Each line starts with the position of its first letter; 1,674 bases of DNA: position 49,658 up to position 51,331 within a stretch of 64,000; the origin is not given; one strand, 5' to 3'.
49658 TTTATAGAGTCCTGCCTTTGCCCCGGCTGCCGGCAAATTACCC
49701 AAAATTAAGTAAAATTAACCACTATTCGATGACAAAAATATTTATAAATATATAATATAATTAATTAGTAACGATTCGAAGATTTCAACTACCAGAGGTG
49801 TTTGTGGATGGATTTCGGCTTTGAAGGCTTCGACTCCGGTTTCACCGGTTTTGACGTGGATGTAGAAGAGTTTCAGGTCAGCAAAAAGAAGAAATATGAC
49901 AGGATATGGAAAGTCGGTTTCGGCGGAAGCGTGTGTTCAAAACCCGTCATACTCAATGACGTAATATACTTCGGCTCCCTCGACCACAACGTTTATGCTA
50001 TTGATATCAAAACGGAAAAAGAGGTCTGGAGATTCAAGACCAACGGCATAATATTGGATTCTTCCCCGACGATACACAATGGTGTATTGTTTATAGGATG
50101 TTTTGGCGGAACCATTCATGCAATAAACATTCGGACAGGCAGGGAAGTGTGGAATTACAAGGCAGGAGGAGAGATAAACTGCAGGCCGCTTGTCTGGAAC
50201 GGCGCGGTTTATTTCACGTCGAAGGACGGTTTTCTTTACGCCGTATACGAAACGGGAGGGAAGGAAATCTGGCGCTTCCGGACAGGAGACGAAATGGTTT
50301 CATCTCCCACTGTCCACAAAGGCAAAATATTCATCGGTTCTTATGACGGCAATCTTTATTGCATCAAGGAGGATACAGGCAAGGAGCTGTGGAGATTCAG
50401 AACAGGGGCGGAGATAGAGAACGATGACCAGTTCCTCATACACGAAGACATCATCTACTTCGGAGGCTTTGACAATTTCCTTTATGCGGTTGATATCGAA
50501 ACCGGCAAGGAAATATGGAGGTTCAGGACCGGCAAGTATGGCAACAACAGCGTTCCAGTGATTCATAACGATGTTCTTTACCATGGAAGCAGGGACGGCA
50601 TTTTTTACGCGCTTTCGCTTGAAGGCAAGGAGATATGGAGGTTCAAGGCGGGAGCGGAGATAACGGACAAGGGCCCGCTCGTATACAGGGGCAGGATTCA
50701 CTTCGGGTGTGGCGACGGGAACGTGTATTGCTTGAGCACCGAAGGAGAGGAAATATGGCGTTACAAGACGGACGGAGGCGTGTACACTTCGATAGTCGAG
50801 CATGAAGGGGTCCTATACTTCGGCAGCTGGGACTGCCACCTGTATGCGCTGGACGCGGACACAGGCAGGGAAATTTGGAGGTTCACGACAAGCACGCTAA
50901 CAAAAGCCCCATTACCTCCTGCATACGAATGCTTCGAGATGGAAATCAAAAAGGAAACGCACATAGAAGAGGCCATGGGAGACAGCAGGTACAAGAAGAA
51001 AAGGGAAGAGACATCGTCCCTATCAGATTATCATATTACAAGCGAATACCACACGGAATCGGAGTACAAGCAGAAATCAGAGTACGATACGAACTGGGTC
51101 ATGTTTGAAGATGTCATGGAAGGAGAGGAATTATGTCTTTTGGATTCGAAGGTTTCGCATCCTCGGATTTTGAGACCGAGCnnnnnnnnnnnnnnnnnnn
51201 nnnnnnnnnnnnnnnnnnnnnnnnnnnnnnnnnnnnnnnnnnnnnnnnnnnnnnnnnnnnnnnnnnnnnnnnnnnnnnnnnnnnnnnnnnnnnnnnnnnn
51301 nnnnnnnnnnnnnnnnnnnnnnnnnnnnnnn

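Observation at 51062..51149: The gene junctions are the best-conserved DNA in the propeller array (82/88 nt identical, 32-nt perfect block) although the proteins are only about half identical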

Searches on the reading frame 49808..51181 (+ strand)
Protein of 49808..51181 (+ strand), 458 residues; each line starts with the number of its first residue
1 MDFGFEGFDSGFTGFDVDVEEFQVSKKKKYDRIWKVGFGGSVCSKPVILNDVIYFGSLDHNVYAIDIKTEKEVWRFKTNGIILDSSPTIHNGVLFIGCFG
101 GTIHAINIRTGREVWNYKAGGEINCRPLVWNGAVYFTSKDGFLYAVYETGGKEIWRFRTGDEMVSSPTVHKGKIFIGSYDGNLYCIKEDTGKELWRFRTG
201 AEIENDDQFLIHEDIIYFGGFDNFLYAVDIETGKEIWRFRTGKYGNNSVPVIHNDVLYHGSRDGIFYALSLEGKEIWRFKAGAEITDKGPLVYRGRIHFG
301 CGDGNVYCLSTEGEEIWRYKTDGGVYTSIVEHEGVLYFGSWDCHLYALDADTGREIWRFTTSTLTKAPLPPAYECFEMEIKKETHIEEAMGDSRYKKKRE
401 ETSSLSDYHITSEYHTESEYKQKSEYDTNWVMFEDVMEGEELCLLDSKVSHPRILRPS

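Call 4: search_protein_families(library=pfam, proteins=[window:49808-51181:+])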
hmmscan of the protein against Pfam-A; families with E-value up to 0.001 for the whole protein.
window:49808-51181:+ (458 aa): 8 families
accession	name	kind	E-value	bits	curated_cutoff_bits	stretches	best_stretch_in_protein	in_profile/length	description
PF13570.13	Beta-prop_ACSF4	-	1.1e-63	216.1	133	2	151-364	39-257/329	Beta-alanine-activating enzyme, beta-propeller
PF13360.13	PQQ_2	-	2.5e-44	152.1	27.6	3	140-277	2-142/233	Outer membrane protein assembly factor BamB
PF01011.28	PQQ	-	3.7e-25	89.1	26.7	0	332-363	56-87/595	Glucose/ethanol/alcohol dehydrogenase, beta-propeller domain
PF25292.1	Beta-prop_CGLA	-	8.1e-17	62.1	26.8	0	302-351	52-105/316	Lambda-carrageenase beta-propeller domain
PF17005.11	WD40_like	-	7e-06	26.1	40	0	138-203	60-124/301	WD40-like domain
PF23414.1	Beta-prop_EML_2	-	0.00013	21.9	90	0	138-253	17-129/266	Echinoderm microtubule-associated protein second beta-propeller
PF09346.15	SMI1_KNR4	-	0.00019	22.5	25.4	0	368-446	17-93/125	SMI1 / KNR4 family (SUKH-1)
PF25171.1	Beta-prop_WDR36-Utp21_1st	-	0.00024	21.1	80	0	51-121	121-193/266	WDR36/Utp21 first beta-propeller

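Call 44: predict_structure(alignment_id=A1)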
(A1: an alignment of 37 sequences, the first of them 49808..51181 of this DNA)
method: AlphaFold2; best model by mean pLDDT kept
length: 458 residues; sequences in the alignment: 37
mean_pLDDT: 81.5   pTM: 0.75
mean pLDDT of the five models: 81.5, 81.2, 80.1, 80.0, 79.5
residues with pLDDT >= 90: 320; 70-90: 35; 50-70: 5; < 50: 98
segments of 3 or more residues with pLDDT < 50: 1-21, 382-458
pLDDT, mean of each block of 10 residues (from residue 1): 32 35 74 93 95 98 98 98 96 97 98 98 96 97 98 97 95 96 97 97 93 96 96 97 87 96 95 97 88 96 97 98 94 97 98 97 95 75 39 34 33 32 31 29 31 35
secondary structure, 60 per line:
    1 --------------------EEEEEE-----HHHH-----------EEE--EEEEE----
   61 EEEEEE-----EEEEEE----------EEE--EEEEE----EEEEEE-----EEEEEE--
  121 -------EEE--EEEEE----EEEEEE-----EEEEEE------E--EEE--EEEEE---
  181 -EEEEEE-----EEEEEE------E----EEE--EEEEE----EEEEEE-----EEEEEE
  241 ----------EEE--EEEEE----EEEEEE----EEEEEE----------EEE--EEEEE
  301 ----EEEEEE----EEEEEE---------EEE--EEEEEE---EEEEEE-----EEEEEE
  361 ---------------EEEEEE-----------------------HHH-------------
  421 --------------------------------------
elements in order: E21-26 H32-35 E47-49 E52-56 E61-66 E72-77 E88-90 E93-97 E102-107 E113-118 E128-130 E133-137 E142-147 E153-158 E168-170 E173-177 E182-187 E193-198 E210-212 E215-219 E224-229 E235-240 E251-253 E256-260 E265-270 E275-280 E291-293 E296-300 E305-310 E315-320 E330-332 E335-340 E344-349 E355-360 E376-381

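Call 48: fold_search(model_id=the predicted structure, library=pdb)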
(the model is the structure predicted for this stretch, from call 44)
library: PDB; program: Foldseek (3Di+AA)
matches with E <= 10: 2000; with E <= 0.001: 1958
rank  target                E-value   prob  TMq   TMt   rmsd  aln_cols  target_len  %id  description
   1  6tjh_A                6.0e-30  1.00  0.60  0.75   4.4       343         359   40  Crystal structure of the computationally designed Cake9 protein (released 2020-05-06)
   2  6tjg                  8.7e-29  1.00  0.63  0.90   6.4       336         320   39  Crystal structure of the computationally designed Cake8 protein (released 2020-05-06)
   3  6tji_A                1.3e-28  1.00  0.60  0.75   7.2       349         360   40  Crystal structure of the computationally designed Cake10 protein (released 2020-05-06)
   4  8prj                  3.7e-25  1.00  0.64  0.91   4.2       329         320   32  The structure of v31Bagel8 (released 2024-07-24)
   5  7ax0                  1.3e-24  1.00  0.63  0.90   2.0       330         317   35  Crystal structure of the computationally designed Scone-E protein co-crystallized with STA form a (released 2021-06-30)
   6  7awz                  7.8e-24  1.00  0.63  0.91   2.0       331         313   35  Crystal structure of the computationally designed Scone-E protein (released 2021-01-13)
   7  9a3d_MODEL_1_A        2.6e-23  1.00  0.61  0.70  12.1       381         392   20  Model of E. coli BamB by in-cell photo-crosslinking MS and deep learning (released 2023-02-24)
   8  9cnw_B                4.0e-23  1.00  0.61  0.80   5.9       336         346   20  CryoEM structure of the APO-BAM complex in DDM detergent (released 2024-12-25)
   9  9mgf_B                6.9e-23  1.00  0.61  0.75   7.0       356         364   21  beta-barrel assembly machine from Escherichia coli in a middle state of substrate assembly (released 2025-12-17)
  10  7ax2                  1.5e-22  1.00  0.61  0.88   2.4       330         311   35  Crystal structure of the computationally designed Scone-E protein co-crystallized with STA, form b (released 2021-01-13)
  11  3q7o                  1.9e-22  1.00  0.57  0.71   6.7       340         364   21  The crystal structure of BamB from the BAM complex in spacegroup P213 (released 2011-02-09)
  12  8orr                  2.9e-22  1.00  0.60  0.78   6.0       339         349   22  Outer membrane protein assembly factor BamB from Klebsiella pneumoniae (released 2024-04-24)
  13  9hg9_B                2.9e-22  1.00  0.60  0.74  10.4       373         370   20  BAM-SurA-darobactin complex in the swing-in state (released 2025-04-16)
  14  8pz2_B                3.0e-22  1.00  0.60  0.73   7.3       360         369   20  Wait Complex: Lateral open BAM bound Extended SurA (released 2024-09-25)
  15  7awy                  3.2e-22  1.00  0.62  0.89   2.2       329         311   37  Crystal structure of the computationally designed Scone-R protein (released 2021-01-13)
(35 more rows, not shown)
